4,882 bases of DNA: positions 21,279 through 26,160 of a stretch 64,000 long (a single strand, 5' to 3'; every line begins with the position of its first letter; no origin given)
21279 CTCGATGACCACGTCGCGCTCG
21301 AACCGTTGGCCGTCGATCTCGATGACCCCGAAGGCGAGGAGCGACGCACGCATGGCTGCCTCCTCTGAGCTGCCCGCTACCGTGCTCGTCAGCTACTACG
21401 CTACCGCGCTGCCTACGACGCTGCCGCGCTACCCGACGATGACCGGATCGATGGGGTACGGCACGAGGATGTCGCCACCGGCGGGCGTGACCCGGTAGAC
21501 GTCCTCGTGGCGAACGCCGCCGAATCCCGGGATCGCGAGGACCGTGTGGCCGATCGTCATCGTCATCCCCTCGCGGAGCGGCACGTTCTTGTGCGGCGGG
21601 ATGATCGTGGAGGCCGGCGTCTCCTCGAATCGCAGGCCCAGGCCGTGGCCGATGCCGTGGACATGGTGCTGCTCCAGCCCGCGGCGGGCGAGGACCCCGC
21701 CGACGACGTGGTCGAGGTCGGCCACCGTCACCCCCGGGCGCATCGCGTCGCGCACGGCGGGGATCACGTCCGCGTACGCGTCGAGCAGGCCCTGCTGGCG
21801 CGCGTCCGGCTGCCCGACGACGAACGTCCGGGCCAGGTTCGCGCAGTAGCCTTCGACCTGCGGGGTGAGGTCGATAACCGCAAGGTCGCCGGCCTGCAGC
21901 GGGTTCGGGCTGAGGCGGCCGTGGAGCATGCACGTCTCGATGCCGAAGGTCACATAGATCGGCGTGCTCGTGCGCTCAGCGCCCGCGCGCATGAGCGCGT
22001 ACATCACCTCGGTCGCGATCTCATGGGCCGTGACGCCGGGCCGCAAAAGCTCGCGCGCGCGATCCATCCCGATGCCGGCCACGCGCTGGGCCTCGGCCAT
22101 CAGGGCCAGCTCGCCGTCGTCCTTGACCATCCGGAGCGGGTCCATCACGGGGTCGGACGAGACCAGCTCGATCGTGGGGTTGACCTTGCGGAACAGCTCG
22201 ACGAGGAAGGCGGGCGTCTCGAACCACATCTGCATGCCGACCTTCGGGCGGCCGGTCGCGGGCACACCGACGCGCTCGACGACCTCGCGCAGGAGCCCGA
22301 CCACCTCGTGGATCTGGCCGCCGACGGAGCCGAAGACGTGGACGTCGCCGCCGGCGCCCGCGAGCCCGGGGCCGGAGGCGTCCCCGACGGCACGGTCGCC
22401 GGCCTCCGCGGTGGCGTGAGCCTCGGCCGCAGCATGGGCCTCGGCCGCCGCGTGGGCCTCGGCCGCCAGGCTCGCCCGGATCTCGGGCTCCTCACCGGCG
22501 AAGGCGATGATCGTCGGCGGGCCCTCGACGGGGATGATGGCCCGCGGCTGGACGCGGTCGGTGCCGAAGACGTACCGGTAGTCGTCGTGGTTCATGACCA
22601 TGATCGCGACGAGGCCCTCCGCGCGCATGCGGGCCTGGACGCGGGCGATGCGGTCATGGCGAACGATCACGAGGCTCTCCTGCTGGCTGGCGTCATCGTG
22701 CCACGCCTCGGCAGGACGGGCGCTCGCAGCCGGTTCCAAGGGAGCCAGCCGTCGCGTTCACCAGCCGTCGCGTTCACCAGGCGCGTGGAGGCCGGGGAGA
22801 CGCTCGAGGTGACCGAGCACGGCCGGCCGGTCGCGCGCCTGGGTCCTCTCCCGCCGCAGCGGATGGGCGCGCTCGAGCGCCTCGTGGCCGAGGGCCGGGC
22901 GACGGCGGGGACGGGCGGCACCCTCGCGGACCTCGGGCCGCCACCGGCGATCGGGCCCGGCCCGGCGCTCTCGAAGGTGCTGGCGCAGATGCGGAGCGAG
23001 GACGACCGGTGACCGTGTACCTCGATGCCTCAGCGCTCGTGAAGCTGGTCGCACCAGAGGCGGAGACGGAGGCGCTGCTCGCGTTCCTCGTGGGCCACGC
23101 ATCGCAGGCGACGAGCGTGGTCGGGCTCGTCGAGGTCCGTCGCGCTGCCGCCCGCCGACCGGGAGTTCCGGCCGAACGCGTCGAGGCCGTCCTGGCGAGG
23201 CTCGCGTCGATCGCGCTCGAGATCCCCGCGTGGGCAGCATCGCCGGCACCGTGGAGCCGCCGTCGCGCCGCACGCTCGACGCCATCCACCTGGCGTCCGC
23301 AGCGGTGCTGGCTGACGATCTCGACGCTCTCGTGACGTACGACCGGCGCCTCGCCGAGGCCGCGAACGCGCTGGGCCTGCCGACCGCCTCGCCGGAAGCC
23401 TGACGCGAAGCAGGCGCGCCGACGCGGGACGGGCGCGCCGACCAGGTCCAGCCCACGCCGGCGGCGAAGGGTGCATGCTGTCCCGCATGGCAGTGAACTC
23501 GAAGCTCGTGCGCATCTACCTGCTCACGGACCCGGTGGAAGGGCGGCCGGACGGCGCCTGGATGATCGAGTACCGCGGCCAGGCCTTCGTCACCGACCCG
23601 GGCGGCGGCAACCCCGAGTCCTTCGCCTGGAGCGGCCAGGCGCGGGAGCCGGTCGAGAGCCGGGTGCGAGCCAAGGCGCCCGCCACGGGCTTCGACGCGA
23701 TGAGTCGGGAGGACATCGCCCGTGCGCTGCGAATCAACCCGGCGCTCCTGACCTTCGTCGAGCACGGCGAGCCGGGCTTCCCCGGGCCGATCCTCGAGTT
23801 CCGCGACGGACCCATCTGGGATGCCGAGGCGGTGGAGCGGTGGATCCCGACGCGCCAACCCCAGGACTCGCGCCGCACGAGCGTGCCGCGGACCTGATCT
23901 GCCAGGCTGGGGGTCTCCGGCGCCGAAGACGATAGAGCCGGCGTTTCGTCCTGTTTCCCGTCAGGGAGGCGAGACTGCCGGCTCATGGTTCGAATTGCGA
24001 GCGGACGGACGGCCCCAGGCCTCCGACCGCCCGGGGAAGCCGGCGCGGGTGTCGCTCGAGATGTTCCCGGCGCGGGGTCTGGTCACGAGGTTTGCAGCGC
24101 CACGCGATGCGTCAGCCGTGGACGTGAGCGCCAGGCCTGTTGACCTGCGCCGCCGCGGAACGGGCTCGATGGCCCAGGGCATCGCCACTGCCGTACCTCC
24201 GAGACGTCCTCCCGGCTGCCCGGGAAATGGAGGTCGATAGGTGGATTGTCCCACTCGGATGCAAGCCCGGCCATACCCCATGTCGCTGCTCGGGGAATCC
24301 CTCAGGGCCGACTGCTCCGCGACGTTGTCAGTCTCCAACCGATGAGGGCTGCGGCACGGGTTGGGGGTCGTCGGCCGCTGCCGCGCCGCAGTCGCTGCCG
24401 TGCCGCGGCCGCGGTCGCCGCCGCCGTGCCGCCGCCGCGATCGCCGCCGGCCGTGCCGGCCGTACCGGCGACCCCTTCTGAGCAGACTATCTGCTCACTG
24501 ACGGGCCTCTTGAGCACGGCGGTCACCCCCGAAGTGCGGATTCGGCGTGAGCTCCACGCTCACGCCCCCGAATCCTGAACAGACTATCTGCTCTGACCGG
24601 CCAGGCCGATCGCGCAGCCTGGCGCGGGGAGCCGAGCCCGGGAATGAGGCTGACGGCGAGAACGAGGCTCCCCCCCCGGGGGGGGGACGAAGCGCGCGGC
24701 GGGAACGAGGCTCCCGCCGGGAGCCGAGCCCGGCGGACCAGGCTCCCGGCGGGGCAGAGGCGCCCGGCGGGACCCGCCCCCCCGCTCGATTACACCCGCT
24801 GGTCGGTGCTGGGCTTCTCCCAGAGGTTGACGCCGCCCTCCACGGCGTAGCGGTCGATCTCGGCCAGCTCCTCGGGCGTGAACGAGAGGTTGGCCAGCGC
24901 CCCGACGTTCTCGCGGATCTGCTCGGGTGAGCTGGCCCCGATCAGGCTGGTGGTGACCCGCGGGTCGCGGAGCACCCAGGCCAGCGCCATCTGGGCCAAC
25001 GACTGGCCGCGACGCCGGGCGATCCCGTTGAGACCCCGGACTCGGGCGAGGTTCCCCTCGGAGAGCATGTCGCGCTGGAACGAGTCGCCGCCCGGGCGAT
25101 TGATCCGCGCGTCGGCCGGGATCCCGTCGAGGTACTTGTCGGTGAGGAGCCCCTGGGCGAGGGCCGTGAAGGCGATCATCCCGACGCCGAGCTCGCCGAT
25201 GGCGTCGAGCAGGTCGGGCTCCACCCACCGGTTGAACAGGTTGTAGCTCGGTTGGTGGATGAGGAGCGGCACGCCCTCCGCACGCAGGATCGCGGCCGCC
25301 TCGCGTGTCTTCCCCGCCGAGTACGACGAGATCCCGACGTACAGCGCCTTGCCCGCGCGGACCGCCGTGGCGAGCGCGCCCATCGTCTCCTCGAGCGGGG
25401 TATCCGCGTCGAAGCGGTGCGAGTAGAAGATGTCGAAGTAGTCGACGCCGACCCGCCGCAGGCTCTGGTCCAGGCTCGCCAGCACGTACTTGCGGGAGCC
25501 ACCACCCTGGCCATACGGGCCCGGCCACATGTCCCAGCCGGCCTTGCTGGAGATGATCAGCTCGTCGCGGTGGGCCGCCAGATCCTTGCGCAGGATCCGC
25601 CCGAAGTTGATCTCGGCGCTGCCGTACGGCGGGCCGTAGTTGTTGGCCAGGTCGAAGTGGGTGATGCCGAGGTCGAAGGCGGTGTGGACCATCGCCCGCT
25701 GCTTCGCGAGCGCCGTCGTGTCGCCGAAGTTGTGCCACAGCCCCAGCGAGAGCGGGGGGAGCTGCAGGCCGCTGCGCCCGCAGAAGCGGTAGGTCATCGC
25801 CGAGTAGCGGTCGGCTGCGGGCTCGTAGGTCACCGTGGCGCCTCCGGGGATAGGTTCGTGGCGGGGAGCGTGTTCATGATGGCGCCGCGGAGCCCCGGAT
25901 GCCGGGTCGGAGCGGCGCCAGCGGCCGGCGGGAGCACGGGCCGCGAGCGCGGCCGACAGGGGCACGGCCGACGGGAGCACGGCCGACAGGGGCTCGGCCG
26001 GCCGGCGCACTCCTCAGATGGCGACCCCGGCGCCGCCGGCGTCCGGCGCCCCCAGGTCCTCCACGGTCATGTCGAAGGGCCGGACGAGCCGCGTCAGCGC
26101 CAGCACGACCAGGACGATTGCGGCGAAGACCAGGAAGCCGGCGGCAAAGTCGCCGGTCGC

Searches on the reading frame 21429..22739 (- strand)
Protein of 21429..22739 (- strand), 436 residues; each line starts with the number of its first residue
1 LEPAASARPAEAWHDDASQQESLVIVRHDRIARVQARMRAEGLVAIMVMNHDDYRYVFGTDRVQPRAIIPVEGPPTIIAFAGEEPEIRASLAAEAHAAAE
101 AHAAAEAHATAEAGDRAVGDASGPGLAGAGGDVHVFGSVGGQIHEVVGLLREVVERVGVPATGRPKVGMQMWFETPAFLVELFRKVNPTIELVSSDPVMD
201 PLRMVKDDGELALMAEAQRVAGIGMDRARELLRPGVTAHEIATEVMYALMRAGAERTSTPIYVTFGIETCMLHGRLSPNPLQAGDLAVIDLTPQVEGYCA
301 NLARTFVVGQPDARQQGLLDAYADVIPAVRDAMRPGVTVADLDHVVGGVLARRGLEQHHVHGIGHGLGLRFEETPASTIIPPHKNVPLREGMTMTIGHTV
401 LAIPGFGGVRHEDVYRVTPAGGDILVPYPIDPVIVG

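Call 41: search_protein_families(library=pfam, proteins=[window:21429-22739:-], max_evalue=0.0001)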
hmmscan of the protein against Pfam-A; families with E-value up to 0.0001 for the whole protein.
window:21429-22739:- (436 aa): 2 families
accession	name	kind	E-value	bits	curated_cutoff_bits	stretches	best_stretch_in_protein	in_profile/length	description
PF00557.29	Peptidase_M24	-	2.6e-48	165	23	1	213-418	2-207/208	Metallopeptidase family M24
PF01321.24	Creatinase_N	-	7.8e-07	30.1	22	0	30-90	1-61/128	Creatinase/Prolidase N-terminal domain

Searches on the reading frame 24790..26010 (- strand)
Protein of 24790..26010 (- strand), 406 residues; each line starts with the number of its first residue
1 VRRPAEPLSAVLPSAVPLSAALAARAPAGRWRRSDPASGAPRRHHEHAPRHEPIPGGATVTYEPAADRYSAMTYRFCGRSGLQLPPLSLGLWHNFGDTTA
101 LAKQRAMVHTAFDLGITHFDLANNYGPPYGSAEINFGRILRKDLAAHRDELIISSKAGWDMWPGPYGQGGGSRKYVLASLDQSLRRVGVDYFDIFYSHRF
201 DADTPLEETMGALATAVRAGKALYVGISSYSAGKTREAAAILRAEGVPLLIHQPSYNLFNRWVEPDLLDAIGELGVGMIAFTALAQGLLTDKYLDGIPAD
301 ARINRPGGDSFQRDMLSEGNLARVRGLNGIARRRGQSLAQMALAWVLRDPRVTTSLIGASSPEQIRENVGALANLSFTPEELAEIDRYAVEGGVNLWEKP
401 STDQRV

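Call 41: search_protein_families(library=pfam, proteins=[window:24790-26010:-], max_evalue=0.0001)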
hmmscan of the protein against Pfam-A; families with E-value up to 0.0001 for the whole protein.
window:24790-26010:- (406 aa): 1 family
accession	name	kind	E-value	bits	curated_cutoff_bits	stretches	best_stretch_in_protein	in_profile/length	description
PF00248.27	Aldo_ket_red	-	3e-69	233.8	24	1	87-387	2-288/291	Aldo/keto reductase family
